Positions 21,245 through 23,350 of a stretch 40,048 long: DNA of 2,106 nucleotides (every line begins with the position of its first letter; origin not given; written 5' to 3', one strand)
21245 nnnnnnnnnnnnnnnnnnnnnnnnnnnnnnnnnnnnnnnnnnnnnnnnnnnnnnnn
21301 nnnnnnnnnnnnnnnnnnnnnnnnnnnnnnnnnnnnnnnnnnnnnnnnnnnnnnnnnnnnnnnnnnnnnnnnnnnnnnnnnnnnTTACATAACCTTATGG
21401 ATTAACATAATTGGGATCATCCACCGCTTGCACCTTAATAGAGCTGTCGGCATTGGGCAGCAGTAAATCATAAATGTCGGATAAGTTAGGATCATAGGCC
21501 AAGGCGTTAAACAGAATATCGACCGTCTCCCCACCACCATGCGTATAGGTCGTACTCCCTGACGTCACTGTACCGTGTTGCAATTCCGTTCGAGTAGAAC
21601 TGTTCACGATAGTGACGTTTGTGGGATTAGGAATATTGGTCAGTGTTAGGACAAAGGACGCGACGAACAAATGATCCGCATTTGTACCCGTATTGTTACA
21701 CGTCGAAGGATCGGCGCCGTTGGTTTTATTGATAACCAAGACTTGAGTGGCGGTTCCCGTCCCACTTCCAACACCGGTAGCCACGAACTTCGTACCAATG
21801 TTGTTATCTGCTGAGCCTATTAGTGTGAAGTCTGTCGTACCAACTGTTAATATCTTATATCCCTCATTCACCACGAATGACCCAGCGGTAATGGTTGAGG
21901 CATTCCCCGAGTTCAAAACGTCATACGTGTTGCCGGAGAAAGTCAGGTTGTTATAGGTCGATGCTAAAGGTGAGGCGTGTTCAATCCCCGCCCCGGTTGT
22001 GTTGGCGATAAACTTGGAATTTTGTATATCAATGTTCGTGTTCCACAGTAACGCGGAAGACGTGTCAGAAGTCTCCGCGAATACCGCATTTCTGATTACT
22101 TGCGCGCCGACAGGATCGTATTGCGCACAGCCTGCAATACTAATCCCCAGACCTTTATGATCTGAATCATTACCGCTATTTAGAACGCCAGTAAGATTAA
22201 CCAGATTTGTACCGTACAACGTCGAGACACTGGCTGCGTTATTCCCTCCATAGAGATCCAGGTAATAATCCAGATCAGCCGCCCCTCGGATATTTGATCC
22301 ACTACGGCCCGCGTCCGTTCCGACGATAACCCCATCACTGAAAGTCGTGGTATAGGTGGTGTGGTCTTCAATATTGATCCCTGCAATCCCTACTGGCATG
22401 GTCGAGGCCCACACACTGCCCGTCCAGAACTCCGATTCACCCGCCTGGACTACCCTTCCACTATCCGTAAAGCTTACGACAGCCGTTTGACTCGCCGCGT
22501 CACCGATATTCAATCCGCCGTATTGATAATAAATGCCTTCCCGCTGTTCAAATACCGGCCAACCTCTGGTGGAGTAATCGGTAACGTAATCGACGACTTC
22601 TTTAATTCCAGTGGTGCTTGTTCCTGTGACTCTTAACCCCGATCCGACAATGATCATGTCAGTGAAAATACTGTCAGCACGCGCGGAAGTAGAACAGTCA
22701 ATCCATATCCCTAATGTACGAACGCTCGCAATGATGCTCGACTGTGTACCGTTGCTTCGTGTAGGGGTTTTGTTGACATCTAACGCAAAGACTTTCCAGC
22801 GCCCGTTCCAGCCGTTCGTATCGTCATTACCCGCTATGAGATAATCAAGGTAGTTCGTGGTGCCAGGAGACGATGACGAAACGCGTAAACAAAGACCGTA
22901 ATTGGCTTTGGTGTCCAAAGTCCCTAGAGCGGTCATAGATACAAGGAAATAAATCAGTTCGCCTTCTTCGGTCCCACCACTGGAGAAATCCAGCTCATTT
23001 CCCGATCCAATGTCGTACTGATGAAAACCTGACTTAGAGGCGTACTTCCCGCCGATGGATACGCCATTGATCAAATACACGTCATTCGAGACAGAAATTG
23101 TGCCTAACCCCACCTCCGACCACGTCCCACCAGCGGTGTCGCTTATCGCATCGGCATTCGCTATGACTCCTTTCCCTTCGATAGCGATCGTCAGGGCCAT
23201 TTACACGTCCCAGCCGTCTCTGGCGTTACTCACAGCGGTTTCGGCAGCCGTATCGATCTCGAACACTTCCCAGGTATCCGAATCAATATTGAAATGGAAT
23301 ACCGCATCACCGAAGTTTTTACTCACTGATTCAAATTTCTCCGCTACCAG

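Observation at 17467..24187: A roughly 6.7-kb six-gene insertion between portal and scaffold in an otherwise P22-ordered head module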

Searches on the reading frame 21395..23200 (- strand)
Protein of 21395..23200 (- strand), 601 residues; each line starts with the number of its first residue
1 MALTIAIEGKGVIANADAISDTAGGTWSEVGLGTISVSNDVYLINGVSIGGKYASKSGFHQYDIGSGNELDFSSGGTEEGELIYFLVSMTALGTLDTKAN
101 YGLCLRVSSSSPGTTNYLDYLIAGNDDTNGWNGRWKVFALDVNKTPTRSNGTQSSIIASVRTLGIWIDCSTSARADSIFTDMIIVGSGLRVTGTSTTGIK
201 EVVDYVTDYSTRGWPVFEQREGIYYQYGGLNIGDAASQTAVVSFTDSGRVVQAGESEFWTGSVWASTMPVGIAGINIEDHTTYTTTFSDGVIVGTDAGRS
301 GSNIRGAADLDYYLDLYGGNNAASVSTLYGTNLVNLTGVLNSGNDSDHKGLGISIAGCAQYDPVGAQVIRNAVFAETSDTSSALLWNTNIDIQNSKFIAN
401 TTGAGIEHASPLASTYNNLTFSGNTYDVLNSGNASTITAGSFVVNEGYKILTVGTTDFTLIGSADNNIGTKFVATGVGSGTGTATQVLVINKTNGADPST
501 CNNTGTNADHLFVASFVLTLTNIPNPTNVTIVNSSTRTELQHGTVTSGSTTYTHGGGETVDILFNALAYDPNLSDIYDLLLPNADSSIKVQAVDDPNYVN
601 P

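Call 4: search_protein_families(library=phrogs, proteins=[window:21395-23200:-], max_evalue=0.01)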
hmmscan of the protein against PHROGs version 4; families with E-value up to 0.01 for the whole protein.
window:21395-23200:- (601 aa): 0 families

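Call 6: search_protein_families(library=pfam, proteins=[window:21395-23200:-], max_evalue=1)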
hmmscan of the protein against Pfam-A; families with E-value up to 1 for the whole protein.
window:21395-23200:- (601 aa): 0 families

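Call 8: search_dna_similar(query=window:21395-23200:-, collection=phages, mode=protein, max_rows=25, max_evalue=0.001)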
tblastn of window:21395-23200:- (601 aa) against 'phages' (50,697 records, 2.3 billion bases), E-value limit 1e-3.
No match.

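Call 16: find_homologous_proteins(query=window:21395-23200:-)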
Query window:21395-23200:- (601 aa): 404 proteins with E <= 0.001 among 8000 candidates; the best 120 are listed.
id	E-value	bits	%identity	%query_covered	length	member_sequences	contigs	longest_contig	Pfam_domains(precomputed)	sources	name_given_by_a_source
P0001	1.3e-278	944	79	94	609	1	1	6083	-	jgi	-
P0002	6.9e-219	747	63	96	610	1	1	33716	-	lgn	-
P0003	5.0e-210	717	76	73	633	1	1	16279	-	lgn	-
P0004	4.2e-184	632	55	100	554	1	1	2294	-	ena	-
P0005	8.4e-180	618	53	100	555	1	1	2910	-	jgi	jgi:hypothetical protein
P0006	1.8e-177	610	52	100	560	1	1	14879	-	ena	-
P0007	1.4e-175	604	53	100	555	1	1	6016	-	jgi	jgi:hypothetical protein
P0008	1.2e-174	601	66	72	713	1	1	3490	-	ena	-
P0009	6.1e-174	598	65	72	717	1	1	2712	-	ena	-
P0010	2.8e-173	596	53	100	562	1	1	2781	-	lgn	-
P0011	4.9e-173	595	65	72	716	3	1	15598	-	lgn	-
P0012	6.6e-173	595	64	73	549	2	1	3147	-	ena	-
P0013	4.5e-172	592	64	72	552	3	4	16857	-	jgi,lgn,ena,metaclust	metaclust:\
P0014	7.0e-172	591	65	73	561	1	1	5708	-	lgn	-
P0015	2.3e-171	590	63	72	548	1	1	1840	-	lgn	-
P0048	1.7e-148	514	46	100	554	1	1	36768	-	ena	-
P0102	4.7e-128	447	54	72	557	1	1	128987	-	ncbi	-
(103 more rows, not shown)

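Call 17: search_solved_structures(query=window:21395-23200:-, max_evalue=1)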
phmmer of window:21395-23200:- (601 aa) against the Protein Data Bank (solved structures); distinct sequences matched with E-value up to 1: 0.

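Call 20: find_encoding_contigs(protein=P0002, flank=10000, max_places=2)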
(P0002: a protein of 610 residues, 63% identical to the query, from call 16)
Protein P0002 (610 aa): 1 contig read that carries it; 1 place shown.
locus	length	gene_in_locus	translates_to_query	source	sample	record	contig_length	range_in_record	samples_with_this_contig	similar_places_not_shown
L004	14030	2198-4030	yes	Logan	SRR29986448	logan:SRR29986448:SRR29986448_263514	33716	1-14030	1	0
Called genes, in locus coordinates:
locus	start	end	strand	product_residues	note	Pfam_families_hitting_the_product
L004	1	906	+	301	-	?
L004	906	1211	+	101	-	-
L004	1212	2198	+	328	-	-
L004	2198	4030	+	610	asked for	-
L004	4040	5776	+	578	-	-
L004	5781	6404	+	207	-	-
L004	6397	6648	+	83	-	-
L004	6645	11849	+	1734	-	PF18858:LPD39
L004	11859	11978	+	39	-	-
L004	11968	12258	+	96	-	-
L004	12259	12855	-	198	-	PF16473:Rv2179c-like, PF00929:RNase_T (faint)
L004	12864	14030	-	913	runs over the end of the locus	PF06048:DUF927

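Call 21: find_encoding_contigs(protein=P0048, flank=10000, max_places=2)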
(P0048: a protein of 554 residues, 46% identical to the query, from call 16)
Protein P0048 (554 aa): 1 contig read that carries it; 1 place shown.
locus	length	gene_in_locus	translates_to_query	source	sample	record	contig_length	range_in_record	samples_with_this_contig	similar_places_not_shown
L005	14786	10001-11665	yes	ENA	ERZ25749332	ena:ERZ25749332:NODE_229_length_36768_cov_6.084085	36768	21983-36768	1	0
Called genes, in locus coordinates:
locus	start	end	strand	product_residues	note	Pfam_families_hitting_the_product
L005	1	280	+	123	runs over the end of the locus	-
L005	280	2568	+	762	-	-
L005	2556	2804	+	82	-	-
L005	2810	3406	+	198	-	-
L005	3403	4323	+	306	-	-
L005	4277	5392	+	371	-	-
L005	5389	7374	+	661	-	-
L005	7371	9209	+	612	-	-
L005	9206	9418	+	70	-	-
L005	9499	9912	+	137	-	-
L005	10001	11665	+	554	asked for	-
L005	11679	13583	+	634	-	-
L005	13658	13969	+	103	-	-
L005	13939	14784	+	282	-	?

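Call 22: find_encoding_contigs(protein=P0102, flank=10000, max_places=2)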
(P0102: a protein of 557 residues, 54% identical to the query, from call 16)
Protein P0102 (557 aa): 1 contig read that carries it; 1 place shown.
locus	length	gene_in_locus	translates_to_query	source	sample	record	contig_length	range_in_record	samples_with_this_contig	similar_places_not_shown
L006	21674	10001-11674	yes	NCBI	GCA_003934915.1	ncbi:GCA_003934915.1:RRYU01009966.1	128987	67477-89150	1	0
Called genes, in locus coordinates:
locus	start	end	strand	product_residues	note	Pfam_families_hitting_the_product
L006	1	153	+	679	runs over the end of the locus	-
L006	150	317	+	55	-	-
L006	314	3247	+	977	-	-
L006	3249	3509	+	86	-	-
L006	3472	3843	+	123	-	-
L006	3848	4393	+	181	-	-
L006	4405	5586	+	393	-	-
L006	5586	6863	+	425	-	-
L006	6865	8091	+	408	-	PF24681:Kelch_KLHDC2_KLHL20_DRC7 (weak)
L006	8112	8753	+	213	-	-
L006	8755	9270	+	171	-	-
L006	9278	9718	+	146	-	-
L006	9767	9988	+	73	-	-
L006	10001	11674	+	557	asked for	-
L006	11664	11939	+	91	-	-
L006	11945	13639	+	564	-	-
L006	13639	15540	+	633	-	-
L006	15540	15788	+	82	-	-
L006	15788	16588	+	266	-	-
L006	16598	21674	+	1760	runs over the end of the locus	PF13229:Beta_helix (weak)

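Call 24: search_protein_families(library=phrogs, proteins=[L005:280-2568:+, L005:2810-3406:+, L005:3403-4323:+, L005:4277-5392:+, L005:5389-7374:+, L005:7371-9209:+, L005:9499-9912:+, L004:4040-5776:+, L004:5781-6404:+, L004:1-906:+], max_evalue=0.001)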
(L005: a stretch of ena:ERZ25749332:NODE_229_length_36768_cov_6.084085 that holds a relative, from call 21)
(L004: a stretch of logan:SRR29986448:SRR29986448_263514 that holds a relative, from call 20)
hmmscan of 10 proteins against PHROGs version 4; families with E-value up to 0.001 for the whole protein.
L005:280-2568:+ (762 aa): 3 families
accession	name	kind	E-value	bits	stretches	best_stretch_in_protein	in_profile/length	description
phrog_13352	-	tail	7.7e-11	42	1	79-174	17-117/702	minor tail protein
phrog_6079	-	tail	1.3e-10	41.5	1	384-483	356-463/605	tail protein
phrog_24698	-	unknown function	1.5e-07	31.7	1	395-487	170-262/432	-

L005:2810-3406:+ (198 aa): 0 families

L005:3403-4323:+ (306 aa): 0 families

L005:4277-5392:+ (371 aa): 0 families

L005:5389-7374:+ (661 aa): 0 families

L005:7371-9209:+ (612 aa): 0 families

L005:9499-9912:+ (137 aa): 1 family
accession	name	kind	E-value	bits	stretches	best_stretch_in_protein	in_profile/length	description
phrog_2546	-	unknown function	0.00073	20.8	1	34-82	84-130/180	-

L004:4040-5776:+ (578 aa): 0 families

L004:5781-6404:+ (207 aa): 0 families

L004:1-906:+ (301 aa): 0 families

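Call 25: search_protein_families(library=phrogs, proteins=[L006:314-3247:+, L006:3848-4393:+, L006:4405-5586:+, L006:5586-6863:+, L006:6865-8091:+, L006:8112-8753:+, L006:8755-9270:+, L006:11945-13639:+, L006:13639-15540:+, L006:15788-16588:+], max_evalue=0.001)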
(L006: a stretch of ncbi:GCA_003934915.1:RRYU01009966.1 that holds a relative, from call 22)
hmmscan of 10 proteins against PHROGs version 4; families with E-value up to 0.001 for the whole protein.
L006:314-3247:+ (977 aa): 0 families

L006:3848-4393:+ (181 aa): 1 family
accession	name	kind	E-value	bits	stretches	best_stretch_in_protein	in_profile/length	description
phrog_807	-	tail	0.00017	22.2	0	124-164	203-243/256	major tail protein with Ig-like domain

L006:4405-5586:+ (393 aa): 0 families

L006:5586-6863:+ (425 aa): 0 families

L006:6865-8091:+ (408 aa): 1 family
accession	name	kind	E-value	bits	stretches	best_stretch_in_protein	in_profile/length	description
phrog_16120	-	head and packaging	9.3e-06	25.8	1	199-312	317-432/511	virion structural protein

L006:8112-8753:+ (213 aa): 0 families

L006:8755-9270:+ (171 aa): 0 families

L006:11945-13639:+ (564 aa): 0 families

L006:13639-15540:+ (633 aa): 0 families

L006:15788-16588:+ (266 aa): 2 families
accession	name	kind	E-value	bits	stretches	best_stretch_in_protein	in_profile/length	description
phrog_1084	-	unknown function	8e-18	65.7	1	6-122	9-119/123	unknown function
phrog_21918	-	unknown function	3.9e-07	30.8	1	140-260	75-196/200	-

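Call 38: predict_structure(alignment_id=A1)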
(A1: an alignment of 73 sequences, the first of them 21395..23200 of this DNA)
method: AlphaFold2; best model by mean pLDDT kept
length: 601 residues; sequences in the alignment: 73
mean_pLDDT: 90.6   pTM: 0.84
mean pLDDT of the five models: 90.6, 89.9, 89.8, 89.3, 88.2
residues with pLDDT >= 90: 477; 70-90: 74; 50-70: 21; < 50: 29
segments of 3 or more residues with pLDDT < 50: 444-446, 454-478
pLDDT, mean of each block of 10 residues (from residue 1): 94 97 96 94 95 93 97 98 97 95 98 96 96 96 98 98 97 86 97 97 97 94 97 96 98 96 96 96 97 96 95 95 97 98 95 98 96 98 96 98 97 93 97 73 51 47 39 45 75 91 87 88 92 92 92 87 89 91 89 81 54
secondary structure, 60 per line:
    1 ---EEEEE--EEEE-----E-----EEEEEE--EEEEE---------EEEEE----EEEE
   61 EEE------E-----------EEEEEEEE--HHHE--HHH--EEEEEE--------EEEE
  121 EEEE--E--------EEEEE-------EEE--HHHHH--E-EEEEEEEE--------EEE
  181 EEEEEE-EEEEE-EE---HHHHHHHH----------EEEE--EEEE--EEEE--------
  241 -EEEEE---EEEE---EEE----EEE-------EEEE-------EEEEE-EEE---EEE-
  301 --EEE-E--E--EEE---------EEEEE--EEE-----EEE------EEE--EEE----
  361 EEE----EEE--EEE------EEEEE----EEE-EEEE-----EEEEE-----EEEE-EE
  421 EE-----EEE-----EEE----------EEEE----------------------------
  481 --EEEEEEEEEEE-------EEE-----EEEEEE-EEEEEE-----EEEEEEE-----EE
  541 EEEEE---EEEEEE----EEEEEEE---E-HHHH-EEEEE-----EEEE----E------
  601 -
elements in order: E4-8 E11-14 E26-31 E34-38 E48-52 E57-63 E82-89 E103-108 E117-124 E136-140 E148-150 H153-157 E162-169 E178-186 E188-192 H199-206 E217-220 E223-226 E229-232 E242-246 E250-253 E257-259 E264-266 E274-277 E285-289 E291-293 E297-299 E303-305 E313-315 E325-329 E332-334 E340-342 E349-351 E354-356 E361-363 E368-370 E373-375 E382-386 E391-393 E395-398 E404-408 E414-417 E419-422 E428-430 E436-438 E449-452 E483-493 E501-503 E509-514 E516-521 E527-533 E539-545 E549-554 E559-565 H571-574 E576-580 E586-589

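Call 41: fold_search(model_id=the predicted structure, library=pdb)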
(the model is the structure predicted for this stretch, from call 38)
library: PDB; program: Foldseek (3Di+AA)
matches with E <= 10: 758; with E <= 0.001: 1
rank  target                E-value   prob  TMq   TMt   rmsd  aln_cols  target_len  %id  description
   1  5zru_A                1.1e-04  0.93  0.18  0.19  22.3       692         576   10  Crystal structure of Agl-KA catalytic domain (released 2019-10-23)
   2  8qpg_TA               1.5e-03  1.00  0.20  0.28  11.8       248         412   14  Turret of Haloferax tailed virus 1 (released 2024-10-09)
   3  3fha_A                5.6e-03  1.00  0.17  0.17   8.8       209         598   11  Structure of endo-beta-N-acetylglucosaminidase A (released 2009-04-28)
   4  3fhq_F                7.4e-03  1.00  0.17  0.17   8.6       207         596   12  Structure of endo-beta-N-acetylglucosaminidase A (released 2009-05-05)
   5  7zkq_A                8.1e-03  1.00  0.20  0.49   5.7       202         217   12  Early Pp module assembly intermediate of complex I (released 2022-11-23)
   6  3fha_D                1.1e-02  0.99  0.17  0.18   8.8       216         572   11  Structure of endo-beta-N-acetylglucosaminidase A (released 2009-04-28)
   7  3fhq_A                1.3e-02  1.00  0.17  0.17   8.5       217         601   11  Structure of endo-beta-N-acetylglucosaminidase A (released 2009-05-05)
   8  4xuo_A                1.4e-02  1.00  0.17  0.53   7.1       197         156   11  Structure of the CBM22-1 xylan-binding domain from Paenibacillus barcinonensis Xyn10C (released 2015-06-03)
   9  2c24_B                1.5e-02  0.92  0.15  0.39   9.7       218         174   12  FAMILY 30 CARBOHYDRATE-BINDING MODULE OF CELLULOSOMAL CELLULASE CEL9D- CEL44B OF CLOSTRIDIUM THERMOCELLUM (released 2005-11-22)
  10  4ozz                  1.6e-02  0.69  0.18  0.22  15.2       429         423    9  Crystal Structure of the periplasmic alginate epimerase AlgG T265N T268M double mutant (released 2015-03-04)
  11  1h6x                  1.7e-02  1.00  0.16  0.49   5.9       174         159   11  The role of conserved amino acids in the cleft of the C-terminal family 22 carbohydrate binding module of Clostridium th (released 2002-06-27)
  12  2c24_A                1.7e-02  0.91  0.14  0.39   9.8       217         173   12  FAMILY 30 CARBOHYDRATE-BINDING MODULE OF CELLULOSOMAL CELLULASE CEL9D- CEL44B OF CLOSTRIDIUM THERMOCELLUM (released 2005-11-22)
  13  8q28_B                1.8e-02  0.99  0.17  0.38   9.2       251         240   10  Se-Met labelled TtX122A - A domain of unknown function from the Teredinibacter turnerae protein TERTU_3803 (released 2024-03-13)
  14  8q29_A                2.1e-02  0.99  0.17  0.37   9.4       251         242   10  TtX122A - A domain of unknown function from the Teredinibacter turnerae protein TERTU_3803 (released 2024-03-13)
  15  1dyo_A                2.2e-02  1.00  0.16  0.50   6.1       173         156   10  Xylan-Binding Domain from CBM 22, formally x6b domain (released 2000-07-04)
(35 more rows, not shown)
